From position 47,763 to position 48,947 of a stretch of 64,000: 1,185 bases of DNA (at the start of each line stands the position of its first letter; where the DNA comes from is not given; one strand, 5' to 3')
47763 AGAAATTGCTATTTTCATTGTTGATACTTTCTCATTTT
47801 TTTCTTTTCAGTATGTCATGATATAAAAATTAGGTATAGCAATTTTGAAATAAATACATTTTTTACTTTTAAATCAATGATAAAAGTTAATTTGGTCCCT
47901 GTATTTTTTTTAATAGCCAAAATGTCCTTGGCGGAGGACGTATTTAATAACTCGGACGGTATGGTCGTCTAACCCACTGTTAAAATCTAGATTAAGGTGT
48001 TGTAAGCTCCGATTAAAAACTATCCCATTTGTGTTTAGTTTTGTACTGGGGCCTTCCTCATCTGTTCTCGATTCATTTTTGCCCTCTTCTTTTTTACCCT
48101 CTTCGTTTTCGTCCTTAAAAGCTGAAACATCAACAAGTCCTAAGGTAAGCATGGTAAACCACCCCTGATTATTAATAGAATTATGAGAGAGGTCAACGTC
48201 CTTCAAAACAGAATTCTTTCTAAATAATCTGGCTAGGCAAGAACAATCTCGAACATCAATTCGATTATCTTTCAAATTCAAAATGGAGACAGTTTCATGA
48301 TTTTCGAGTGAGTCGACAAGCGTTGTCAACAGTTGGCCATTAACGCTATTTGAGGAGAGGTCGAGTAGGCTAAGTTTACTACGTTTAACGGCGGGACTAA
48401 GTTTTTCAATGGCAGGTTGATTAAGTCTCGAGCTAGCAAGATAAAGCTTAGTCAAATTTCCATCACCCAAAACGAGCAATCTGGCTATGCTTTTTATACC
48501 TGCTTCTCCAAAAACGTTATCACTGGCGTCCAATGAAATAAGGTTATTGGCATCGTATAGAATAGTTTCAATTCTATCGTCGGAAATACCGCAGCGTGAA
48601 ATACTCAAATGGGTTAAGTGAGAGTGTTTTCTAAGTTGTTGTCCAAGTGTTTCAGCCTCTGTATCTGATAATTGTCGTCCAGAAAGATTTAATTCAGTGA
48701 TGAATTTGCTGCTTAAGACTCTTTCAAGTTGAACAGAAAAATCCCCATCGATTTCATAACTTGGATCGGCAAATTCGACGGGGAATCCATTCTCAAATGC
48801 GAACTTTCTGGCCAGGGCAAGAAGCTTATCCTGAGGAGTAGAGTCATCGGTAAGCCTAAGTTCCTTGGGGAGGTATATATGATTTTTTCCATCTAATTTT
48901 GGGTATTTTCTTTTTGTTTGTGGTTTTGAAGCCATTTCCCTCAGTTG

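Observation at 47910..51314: Giant secreted Sel1 / FAD-Rossmann / RNI-type LRR fusion protein - candidate eukaryote-like effector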

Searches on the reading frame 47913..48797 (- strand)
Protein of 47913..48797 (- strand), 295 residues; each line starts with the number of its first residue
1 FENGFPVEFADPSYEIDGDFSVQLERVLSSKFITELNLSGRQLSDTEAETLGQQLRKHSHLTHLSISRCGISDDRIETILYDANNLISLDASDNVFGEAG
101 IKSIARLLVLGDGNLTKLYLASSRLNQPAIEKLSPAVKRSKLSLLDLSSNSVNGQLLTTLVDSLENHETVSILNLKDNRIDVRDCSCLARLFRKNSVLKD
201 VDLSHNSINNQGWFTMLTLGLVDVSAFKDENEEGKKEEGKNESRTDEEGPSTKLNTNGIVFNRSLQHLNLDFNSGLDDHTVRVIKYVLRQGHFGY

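Call 17: search_protein_families(library=pfam, proteins=[window:47913-48797:-], max_evalue=10)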
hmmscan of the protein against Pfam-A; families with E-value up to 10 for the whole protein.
window:47913-48797:- (295 aa): 4 families
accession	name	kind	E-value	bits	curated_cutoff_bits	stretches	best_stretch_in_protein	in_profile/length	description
PF13516.12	LRR_6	-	2.4e-08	33.8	23.4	3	58-74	2-18/24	Leucine Rich repeat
PF00560.39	LRR_1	-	2.7e-07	29.8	20.6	0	60-76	1-17/23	Leucine Rich Repeat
PF24758.1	LRR_At5g56370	-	0.031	14.4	27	1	33-92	39-94/227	FBD-associated F-box protein At5g56370, LRR repeats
PF13855.12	LRR_8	-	0.25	11.6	27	1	171-210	4-39/61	Leucine rich repeat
